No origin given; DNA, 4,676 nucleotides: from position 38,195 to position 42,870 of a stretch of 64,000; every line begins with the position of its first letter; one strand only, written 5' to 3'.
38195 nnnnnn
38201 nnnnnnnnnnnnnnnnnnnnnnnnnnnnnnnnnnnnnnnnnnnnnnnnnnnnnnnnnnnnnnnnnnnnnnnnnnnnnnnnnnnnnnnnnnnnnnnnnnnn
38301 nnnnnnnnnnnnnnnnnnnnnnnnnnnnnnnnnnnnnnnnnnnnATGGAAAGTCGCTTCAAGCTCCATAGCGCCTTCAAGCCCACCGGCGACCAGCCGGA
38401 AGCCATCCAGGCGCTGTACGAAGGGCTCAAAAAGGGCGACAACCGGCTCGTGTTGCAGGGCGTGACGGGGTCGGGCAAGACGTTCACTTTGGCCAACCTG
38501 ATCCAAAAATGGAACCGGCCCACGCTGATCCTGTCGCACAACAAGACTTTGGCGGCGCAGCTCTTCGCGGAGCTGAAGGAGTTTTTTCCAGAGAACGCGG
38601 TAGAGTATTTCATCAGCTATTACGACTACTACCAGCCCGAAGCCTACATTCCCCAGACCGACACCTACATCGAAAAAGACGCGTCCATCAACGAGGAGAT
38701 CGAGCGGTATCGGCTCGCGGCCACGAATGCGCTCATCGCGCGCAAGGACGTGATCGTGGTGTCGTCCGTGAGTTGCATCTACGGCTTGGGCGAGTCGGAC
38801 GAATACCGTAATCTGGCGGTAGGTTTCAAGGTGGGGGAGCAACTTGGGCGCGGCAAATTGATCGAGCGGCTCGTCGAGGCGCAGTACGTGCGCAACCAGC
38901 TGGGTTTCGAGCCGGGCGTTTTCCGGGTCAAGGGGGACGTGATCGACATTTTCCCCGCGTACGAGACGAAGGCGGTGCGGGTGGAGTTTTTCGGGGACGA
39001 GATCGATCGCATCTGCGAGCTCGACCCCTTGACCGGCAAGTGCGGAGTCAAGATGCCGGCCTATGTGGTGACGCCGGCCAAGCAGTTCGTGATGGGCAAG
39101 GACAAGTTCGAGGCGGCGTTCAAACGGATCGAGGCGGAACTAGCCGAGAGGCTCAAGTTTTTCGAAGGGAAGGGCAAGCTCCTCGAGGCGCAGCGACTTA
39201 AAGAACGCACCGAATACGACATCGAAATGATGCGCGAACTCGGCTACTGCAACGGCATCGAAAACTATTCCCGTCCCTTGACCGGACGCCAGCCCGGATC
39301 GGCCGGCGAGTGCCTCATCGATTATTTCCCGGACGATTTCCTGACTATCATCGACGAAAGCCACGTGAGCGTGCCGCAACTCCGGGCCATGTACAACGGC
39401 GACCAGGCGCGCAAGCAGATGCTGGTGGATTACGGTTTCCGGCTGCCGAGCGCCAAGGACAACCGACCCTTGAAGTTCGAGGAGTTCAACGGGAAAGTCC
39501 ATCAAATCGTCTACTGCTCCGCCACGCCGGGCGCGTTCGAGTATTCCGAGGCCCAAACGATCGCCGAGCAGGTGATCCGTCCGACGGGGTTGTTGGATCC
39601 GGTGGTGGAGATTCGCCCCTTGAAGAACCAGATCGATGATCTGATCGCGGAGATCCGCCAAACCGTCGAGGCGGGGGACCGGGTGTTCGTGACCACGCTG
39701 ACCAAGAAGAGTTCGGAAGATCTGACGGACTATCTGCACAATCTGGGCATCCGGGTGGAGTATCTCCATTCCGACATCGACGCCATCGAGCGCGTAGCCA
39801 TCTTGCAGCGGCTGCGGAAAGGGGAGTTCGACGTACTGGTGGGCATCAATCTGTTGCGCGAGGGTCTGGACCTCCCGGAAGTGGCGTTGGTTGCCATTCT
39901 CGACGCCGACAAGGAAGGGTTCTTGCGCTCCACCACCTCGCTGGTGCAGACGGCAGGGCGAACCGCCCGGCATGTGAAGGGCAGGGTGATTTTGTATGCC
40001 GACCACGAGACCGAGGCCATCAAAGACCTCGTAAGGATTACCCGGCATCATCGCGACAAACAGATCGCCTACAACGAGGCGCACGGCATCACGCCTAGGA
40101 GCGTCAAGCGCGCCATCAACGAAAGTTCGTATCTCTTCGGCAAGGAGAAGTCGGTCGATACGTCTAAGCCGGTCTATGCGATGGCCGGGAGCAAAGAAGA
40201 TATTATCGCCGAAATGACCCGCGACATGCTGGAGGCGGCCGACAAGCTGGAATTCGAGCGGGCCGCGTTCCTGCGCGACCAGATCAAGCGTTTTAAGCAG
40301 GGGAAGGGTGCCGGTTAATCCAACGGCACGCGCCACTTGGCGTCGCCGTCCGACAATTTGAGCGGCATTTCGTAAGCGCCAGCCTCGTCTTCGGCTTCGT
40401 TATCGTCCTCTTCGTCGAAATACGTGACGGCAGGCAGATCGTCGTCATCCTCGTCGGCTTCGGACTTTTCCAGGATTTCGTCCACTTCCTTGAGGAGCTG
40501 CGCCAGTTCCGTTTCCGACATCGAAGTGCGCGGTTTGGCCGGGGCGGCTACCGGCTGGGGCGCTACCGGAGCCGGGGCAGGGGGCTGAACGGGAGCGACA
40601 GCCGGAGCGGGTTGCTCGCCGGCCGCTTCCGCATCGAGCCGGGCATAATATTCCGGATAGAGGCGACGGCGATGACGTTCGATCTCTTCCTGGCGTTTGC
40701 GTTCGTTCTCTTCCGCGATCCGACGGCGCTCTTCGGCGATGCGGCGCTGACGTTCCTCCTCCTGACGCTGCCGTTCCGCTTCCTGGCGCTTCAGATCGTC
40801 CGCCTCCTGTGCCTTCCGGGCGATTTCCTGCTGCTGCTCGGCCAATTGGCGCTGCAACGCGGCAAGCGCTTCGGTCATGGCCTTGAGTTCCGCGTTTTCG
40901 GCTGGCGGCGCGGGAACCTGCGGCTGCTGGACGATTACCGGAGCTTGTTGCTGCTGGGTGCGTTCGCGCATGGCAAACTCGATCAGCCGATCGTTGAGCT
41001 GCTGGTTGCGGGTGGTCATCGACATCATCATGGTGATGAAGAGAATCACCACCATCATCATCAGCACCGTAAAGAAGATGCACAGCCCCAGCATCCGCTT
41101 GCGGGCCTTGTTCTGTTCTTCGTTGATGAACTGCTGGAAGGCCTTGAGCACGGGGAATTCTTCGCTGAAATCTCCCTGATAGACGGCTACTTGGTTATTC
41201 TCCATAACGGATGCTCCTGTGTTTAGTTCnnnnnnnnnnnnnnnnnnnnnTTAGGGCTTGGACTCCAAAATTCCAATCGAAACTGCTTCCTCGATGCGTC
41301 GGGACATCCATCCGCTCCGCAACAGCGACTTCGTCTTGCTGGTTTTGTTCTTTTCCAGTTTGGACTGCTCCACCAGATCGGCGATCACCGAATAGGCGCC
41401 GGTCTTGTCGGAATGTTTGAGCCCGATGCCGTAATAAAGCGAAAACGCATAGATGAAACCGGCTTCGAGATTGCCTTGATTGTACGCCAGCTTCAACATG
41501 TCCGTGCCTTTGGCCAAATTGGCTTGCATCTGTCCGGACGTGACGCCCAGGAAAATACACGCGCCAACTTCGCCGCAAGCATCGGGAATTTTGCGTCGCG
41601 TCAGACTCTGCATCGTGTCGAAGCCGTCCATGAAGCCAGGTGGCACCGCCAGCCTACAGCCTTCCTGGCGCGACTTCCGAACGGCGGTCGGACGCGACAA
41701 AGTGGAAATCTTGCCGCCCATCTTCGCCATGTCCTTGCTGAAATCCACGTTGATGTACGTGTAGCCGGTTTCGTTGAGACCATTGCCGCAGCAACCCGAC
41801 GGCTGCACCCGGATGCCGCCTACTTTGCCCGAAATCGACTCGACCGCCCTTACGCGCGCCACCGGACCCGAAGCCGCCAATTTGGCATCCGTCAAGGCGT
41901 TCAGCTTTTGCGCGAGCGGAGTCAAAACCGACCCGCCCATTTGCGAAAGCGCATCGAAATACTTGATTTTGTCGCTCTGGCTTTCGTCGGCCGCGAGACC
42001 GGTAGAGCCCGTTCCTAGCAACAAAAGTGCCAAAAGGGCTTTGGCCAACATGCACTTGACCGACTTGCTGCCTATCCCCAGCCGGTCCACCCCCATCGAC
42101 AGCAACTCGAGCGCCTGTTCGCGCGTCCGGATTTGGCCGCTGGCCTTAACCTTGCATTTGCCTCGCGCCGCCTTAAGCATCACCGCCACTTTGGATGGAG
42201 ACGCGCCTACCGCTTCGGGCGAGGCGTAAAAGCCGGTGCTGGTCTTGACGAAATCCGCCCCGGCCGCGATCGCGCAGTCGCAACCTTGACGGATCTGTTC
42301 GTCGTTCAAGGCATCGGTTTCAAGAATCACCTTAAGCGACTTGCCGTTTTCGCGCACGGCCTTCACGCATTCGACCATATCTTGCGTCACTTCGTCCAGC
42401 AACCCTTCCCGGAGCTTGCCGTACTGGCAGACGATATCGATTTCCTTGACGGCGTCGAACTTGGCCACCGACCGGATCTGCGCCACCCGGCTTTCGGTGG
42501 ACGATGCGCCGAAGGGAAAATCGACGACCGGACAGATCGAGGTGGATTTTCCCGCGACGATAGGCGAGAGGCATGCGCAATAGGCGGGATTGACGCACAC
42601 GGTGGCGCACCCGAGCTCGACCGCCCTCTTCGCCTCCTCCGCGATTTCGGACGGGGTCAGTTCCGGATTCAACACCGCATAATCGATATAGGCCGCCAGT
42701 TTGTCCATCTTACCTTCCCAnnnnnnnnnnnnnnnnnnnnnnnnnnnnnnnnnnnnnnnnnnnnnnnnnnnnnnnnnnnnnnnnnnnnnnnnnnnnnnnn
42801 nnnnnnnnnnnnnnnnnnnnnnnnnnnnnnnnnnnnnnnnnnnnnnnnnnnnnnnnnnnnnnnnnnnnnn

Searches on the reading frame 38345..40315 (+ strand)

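Call 25: search_protein_families(library=pfam, proteins=[window:38345-40315:+], max_evalue=0.001)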
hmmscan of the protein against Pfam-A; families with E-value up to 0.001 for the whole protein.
window:38345-40315:+ (657 aa): 6 families
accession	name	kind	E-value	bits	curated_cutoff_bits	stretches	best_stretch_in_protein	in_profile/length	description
PF17757.6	UvrB_inter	-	6e-31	106.8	22.9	1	161-248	3-91/91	UvrB interaction domain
PF00271.37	Helicase_C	-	1.2e-20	74.2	23.5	1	431-543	4-109/110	Helicase conserved C-terminal domain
PF12344.14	UvrB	-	5e-14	52.3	27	1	550-591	1-42/43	Ultra-violet resistance protein B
PF04851.21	ResIII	-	1.5e-12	48.2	22.5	1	12-92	3-84/164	Type III restriction enzyme, res subunit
PF02151.25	UVR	-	8.7e-10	38.5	21.5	1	619-652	2-35/36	UvrB/uvrC motif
PF00270.35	DEAD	-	1.5e-06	28.5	26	1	16-84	3-72/167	DEAD/DEAH box helicase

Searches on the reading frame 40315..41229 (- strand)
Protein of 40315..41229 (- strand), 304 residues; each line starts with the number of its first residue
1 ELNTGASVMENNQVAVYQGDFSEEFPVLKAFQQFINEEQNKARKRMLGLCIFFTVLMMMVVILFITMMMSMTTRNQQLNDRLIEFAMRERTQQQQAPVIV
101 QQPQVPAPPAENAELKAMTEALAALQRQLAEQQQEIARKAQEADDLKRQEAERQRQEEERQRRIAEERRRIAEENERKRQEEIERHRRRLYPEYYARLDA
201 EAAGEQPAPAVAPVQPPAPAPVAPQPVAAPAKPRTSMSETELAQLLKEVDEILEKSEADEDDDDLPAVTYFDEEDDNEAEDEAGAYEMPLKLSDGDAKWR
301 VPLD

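Call 25: search_protein_families(library=pfam, proteins=[window:40315-41229:-], max_evalue=0.001)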
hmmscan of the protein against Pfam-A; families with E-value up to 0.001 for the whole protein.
window:40315-41229:- (304 aa): 1 family
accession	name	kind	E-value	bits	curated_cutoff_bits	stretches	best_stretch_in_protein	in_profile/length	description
PF17280.7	DUF5345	-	0.00082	19.9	27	1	21-72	12-63/77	Family of unknown function (DUF5345)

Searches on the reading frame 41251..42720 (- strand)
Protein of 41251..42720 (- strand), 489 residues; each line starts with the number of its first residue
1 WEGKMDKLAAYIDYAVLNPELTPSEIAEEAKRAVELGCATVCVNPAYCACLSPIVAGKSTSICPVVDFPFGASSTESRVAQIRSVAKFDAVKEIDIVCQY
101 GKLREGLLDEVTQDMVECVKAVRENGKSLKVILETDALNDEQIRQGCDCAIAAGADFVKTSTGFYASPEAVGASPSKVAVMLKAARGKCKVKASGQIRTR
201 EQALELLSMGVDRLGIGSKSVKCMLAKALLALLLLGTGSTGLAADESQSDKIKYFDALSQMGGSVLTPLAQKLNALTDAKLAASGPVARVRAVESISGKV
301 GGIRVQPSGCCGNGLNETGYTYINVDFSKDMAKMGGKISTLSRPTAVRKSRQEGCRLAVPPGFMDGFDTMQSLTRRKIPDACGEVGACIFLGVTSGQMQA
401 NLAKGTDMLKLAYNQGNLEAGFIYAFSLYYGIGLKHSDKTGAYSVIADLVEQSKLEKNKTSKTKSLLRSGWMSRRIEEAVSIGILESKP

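Call 25: search_protein_families(library=pfam, proteins=[window:41251-42720:-], max_evalue=0.001)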
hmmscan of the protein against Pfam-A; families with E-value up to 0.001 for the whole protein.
window:41251-42720:- (489 aa): 1 family
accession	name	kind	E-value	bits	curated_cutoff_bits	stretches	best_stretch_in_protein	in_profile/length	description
PF01791.15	DeoC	-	6.3e-07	29.7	23.8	1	9-199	3-200/229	DeoC/LacD family aldolase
